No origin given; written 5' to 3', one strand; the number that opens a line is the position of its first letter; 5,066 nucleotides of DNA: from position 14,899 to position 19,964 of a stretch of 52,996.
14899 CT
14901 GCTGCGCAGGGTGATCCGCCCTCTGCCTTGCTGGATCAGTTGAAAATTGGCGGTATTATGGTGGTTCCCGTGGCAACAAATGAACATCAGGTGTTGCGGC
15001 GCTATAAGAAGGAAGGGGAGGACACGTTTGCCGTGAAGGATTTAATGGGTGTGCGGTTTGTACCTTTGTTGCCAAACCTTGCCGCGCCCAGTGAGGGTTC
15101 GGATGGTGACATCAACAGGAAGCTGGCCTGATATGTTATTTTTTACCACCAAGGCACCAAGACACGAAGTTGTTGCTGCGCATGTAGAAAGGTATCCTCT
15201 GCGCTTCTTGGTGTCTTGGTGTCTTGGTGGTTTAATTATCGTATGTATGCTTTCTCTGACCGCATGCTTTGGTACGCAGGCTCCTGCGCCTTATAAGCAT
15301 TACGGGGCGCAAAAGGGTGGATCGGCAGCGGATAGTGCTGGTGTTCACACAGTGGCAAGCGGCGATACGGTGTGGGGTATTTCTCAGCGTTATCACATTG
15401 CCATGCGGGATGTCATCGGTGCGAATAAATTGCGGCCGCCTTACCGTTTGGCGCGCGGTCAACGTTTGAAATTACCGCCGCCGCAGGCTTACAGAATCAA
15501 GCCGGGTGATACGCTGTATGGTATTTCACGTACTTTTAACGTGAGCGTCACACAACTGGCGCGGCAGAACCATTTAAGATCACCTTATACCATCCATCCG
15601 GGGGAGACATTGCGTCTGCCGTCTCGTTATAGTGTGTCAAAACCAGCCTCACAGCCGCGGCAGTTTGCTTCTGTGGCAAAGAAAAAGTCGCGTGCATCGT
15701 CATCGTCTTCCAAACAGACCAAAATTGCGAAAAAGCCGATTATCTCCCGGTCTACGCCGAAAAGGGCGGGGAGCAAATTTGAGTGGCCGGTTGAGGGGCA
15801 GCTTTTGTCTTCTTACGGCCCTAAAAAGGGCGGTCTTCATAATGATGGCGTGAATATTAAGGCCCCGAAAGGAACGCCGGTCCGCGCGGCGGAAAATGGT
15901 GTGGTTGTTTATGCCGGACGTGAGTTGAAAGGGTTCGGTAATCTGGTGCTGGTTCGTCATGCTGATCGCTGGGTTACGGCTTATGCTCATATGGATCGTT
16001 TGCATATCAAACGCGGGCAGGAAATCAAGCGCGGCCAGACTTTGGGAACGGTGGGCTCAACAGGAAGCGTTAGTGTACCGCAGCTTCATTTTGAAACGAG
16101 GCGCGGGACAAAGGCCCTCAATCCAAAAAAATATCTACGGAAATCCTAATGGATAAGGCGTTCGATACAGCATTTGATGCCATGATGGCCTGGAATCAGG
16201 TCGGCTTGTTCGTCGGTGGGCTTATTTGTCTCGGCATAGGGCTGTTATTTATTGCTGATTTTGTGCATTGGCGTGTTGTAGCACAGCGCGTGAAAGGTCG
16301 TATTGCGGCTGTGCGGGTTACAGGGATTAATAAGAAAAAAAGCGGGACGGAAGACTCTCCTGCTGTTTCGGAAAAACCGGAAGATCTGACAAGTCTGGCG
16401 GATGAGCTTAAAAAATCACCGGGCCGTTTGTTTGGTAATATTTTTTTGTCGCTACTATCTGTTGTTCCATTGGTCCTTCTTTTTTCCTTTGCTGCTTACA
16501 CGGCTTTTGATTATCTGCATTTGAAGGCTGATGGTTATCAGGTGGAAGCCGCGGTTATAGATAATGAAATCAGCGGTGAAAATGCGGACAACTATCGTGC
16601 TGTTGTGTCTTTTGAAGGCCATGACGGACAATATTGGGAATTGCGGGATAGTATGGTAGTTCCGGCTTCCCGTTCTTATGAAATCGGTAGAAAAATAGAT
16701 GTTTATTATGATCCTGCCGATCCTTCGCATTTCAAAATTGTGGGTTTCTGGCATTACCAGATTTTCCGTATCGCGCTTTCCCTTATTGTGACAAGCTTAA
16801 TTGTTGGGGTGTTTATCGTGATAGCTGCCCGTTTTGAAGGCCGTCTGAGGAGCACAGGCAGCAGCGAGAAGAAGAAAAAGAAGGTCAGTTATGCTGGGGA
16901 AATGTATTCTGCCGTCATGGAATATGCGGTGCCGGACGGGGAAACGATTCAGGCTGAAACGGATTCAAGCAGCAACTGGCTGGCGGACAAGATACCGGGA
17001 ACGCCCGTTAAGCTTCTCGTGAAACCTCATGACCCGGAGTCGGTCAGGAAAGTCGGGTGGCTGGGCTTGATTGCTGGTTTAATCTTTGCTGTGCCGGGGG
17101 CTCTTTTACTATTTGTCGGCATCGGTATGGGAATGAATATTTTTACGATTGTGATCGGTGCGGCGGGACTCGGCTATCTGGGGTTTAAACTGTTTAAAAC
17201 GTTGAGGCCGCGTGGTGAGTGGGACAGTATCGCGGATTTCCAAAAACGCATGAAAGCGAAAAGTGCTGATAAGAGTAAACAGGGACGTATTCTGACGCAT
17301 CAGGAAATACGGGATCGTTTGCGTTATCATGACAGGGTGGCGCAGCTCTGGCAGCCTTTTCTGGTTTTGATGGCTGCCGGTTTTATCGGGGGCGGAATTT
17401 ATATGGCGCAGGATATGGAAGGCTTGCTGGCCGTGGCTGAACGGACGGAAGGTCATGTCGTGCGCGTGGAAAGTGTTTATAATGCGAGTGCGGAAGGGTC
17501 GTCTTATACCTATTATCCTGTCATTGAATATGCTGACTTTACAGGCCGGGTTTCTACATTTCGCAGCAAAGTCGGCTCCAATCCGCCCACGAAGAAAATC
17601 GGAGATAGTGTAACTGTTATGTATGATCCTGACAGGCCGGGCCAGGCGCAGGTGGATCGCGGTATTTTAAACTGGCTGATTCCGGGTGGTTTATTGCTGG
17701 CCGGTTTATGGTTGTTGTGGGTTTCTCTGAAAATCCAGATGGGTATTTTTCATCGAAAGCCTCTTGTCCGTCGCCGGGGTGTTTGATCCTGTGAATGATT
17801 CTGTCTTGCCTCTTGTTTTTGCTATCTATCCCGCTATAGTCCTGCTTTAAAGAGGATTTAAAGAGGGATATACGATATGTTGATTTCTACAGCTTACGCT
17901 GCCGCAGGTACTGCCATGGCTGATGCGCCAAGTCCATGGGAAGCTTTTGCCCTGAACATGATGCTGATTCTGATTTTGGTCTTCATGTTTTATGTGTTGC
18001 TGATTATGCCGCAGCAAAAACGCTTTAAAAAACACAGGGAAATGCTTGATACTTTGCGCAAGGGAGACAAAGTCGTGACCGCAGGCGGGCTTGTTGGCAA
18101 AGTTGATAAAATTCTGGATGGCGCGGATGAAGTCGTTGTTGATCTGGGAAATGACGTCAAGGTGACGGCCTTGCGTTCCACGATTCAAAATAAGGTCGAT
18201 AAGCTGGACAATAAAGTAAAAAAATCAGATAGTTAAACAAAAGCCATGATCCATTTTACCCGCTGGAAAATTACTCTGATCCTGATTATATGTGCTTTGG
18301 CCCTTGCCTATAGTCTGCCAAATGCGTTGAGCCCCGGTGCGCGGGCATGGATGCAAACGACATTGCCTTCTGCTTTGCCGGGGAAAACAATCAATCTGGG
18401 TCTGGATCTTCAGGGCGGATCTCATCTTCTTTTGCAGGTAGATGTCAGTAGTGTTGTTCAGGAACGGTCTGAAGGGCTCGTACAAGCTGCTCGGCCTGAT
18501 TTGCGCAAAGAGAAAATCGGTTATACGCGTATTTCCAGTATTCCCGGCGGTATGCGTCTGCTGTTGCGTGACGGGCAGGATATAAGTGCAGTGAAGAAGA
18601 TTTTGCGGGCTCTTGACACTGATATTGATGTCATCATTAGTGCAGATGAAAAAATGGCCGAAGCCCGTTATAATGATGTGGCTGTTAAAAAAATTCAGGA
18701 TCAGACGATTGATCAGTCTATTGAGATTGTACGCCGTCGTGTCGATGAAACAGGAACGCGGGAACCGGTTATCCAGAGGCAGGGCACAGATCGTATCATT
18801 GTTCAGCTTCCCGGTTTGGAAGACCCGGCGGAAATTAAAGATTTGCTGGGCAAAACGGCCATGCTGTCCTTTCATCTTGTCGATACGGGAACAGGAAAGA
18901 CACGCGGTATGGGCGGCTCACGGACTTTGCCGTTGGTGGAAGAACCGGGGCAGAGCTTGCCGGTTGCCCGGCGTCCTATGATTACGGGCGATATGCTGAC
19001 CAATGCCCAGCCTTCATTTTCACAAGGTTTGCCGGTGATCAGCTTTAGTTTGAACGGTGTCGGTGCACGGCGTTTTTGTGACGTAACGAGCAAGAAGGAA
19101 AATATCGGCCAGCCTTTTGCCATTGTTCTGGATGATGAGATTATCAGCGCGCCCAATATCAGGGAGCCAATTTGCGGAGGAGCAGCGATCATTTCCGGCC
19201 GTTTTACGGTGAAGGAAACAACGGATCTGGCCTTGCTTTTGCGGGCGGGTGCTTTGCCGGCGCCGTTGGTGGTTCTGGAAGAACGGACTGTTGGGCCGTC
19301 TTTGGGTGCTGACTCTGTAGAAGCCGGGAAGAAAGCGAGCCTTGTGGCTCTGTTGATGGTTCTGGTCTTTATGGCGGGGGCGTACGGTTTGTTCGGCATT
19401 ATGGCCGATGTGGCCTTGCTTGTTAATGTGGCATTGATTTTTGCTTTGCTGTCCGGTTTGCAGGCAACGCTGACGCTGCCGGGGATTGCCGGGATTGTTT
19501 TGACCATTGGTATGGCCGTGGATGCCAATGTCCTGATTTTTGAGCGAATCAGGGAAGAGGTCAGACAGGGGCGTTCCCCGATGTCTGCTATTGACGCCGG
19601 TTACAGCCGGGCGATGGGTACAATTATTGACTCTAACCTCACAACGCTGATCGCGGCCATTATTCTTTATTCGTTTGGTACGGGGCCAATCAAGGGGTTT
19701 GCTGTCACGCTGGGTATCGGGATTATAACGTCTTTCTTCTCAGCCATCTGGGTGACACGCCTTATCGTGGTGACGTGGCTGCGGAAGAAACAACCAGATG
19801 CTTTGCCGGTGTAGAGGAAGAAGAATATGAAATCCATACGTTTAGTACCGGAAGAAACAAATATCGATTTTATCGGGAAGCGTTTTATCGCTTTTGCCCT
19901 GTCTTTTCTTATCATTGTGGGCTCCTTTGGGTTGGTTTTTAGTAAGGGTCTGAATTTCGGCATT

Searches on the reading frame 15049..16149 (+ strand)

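Call 78: search_protein_families(library=pfam, proteins=[window:15049-16149:+], max_evalue=0.00001)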
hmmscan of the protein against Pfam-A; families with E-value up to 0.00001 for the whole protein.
window:15049-16149:+ (366 aa): 3 families
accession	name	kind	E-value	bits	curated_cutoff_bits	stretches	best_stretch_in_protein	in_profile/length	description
PF01551.29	Peptidase_M23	-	1.8e-31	108.6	28.7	1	265-359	3-96/96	Peptidase family M23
PF01476.26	LysM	-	1.2e-27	96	20.9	2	148-191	1-43/43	LysM domain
PF23473.1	LysM3_LYK4_5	-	2.2e-07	31.3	29.3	0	148-184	5-40/48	LYK4/5 LysM3 domain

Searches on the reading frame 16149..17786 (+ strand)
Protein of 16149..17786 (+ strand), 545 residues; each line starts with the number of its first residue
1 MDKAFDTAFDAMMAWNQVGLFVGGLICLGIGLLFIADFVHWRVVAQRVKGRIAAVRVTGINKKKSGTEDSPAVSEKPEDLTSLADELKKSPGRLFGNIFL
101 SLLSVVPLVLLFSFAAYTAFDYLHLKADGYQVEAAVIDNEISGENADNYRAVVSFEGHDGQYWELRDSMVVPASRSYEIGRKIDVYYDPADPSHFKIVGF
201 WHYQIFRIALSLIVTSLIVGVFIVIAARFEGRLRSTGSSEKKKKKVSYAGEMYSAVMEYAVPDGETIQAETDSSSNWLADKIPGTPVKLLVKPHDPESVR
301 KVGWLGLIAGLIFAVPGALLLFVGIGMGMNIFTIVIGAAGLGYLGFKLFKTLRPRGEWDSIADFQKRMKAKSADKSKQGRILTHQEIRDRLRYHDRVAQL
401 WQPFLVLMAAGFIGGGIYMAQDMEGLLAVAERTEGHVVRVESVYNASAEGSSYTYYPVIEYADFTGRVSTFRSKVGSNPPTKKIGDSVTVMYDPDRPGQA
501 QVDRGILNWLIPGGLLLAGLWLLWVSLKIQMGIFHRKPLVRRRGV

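Call 78: search_protein_families(library=pfam, proteins=[window:16149-17786:+], max_evalue=0.00001)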
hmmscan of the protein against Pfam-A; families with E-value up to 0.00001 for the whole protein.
window:16149-17786:+ (545 aa): 1 family
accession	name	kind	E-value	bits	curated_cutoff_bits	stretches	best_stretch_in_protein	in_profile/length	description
PF12158.14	DUF3592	-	5.1e-23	82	25.3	2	433-506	1-83/84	Domain of unknown function (DUF3592)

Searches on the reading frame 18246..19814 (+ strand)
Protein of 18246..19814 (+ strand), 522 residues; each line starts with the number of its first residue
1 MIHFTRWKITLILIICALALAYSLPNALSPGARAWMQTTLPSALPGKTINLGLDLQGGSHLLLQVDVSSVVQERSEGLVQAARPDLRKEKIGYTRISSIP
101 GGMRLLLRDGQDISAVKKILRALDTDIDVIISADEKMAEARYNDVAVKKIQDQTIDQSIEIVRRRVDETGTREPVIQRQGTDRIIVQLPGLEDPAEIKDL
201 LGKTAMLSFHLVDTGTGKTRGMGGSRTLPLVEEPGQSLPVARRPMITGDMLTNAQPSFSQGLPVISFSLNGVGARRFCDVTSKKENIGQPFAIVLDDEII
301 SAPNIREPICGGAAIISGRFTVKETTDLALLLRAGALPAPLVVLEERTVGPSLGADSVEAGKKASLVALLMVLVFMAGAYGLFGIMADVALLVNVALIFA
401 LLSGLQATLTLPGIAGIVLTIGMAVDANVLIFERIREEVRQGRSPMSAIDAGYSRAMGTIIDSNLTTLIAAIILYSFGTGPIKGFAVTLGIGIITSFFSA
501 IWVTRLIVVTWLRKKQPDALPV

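Call 78: search_protein_families(library=pfam, proteins=[window:18246-19814:+], max_evalue=0.00001)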
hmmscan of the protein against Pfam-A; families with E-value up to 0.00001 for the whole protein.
window:18246-19814:+ (522 aa): 5 families
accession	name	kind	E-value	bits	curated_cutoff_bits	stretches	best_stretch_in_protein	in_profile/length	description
PF22599.2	SecDF_P1_head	-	1.3e-34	118.9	27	1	232-339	7-114/114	SecDF, P1 head subdomain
PF21760.3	SecD_1st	-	6.2e-28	96.5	27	1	155-213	1-59/60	Protein translocase subunit SecDF, P1 domain, N-terminal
PF02355.23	SecD_SecF_C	-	1.1e-19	71.1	20.5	1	344-513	16-188/189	Protein export membrane protein SecD/SecF, C-terminal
PF03176.21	MMPL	-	4e-09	36.3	20.5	1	366-502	155-293/333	MMPL family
PF07549.19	Sec_GG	-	2.8e-07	30.3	20.3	1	43-66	2-25/28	SecD/SecF GG Motif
